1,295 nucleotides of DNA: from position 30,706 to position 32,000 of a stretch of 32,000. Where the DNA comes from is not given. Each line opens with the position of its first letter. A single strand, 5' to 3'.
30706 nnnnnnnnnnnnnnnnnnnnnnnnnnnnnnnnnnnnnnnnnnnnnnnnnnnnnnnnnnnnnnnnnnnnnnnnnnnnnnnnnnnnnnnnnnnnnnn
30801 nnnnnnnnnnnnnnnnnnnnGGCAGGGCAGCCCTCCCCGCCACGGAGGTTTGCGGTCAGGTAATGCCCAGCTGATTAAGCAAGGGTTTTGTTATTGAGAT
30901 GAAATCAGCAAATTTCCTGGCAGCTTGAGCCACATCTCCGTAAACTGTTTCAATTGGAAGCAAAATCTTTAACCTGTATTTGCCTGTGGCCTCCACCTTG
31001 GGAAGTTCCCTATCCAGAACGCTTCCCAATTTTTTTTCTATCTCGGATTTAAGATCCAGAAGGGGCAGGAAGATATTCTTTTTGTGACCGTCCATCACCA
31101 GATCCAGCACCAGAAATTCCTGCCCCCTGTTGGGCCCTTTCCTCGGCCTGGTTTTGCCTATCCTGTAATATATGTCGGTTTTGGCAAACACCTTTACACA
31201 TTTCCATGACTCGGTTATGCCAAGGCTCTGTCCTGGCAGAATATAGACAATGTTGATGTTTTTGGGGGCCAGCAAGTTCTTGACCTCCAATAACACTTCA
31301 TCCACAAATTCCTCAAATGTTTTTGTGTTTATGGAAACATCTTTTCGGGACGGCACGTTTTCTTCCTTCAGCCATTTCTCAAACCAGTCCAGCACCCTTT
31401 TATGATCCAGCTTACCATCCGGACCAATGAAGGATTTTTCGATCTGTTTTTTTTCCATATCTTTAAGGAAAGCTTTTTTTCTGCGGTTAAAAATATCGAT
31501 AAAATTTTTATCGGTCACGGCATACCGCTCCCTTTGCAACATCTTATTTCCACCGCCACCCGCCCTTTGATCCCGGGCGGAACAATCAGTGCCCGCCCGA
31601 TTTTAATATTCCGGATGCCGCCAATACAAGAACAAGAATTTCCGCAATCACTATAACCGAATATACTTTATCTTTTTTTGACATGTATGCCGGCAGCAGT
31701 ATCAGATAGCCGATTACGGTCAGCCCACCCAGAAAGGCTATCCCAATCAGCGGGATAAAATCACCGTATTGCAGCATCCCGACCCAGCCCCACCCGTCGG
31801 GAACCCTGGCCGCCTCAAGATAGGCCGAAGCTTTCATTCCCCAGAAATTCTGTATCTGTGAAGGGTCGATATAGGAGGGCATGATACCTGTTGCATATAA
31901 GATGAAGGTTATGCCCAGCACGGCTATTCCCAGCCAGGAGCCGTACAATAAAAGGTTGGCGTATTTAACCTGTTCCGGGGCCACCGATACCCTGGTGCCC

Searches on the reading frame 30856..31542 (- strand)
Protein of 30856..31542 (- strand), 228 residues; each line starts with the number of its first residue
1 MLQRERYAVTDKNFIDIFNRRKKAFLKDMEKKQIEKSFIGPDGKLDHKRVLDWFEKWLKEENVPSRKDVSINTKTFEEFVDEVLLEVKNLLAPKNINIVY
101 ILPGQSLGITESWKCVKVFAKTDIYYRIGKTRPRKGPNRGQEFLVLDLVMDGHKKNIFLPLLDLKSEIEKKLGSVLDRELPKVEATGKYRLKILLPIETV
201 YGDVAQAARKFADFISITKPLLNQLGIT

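Call 7: search_protein_families(library=pfam, proteins=[window:30856-31542:-], max_evalue=0.1)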
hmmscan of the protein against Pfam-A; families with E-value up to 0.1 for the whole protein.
window:30856-31542:- (228 aa): 1 family
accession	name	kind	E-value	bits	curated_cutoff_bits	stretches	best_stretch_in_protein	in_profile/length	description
PF25779.1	Tubulin-bind_CPAP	-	0.046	14.5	22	1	61-84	3-26/66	CPAP, tubulin-binding region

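Call 65: search_protein_families(library=ncbifam, proteins=[window:30856-31542:-], max_evalue=0.01)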
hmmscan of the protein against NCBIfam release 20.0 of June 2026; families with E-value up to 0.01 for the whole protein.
window:30856-31542:- (228 aa): 0 families

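Call 66: search_solved_structures(query=window:30856-31542:-, max_evalue=1)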
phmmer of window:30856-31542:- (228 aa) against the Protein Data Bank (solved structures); distinct sequences matched with E-value up to 1: 1.
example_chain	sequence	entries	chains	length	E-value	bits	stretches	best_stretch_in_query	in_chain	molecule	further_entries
1vlj_A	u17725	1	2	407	0.082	16.2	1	48-102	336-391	NADH-dependent butanol dehydrogenase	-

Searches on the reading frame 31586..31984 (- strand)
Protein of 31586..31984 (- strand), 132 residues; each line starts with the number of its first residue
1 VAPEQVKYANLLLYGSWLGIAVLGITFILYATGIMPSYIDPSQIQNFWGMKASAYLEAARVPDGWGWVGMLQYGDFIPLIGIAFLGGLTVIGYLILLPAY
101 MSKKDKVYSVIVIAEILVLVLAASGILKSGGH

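Call 7: search_protein_families(library=pfam, proteins=[window:31586-31984:-], max_evalue=0.1)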
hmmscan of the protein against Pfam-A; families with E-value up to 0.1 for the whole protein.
window:31586-31984:- (132 aa): 1 family
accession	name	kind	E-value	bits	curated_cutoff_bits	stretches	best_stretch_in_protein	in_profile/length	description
PF10660.14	MitoNEET_N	-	0.043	14.3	23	1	53-104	13-62/64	Iron-containing outer mitochondrial membrane protein N-terminus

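Call 65: search_protein_families(library=ncbifam, proteins=[window:31586-31984:-], max_evalue=0.01)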
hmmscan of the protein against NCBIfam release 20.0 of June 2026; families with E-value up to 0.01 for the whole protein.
window:31586-31984:- (132 aa): 0 families
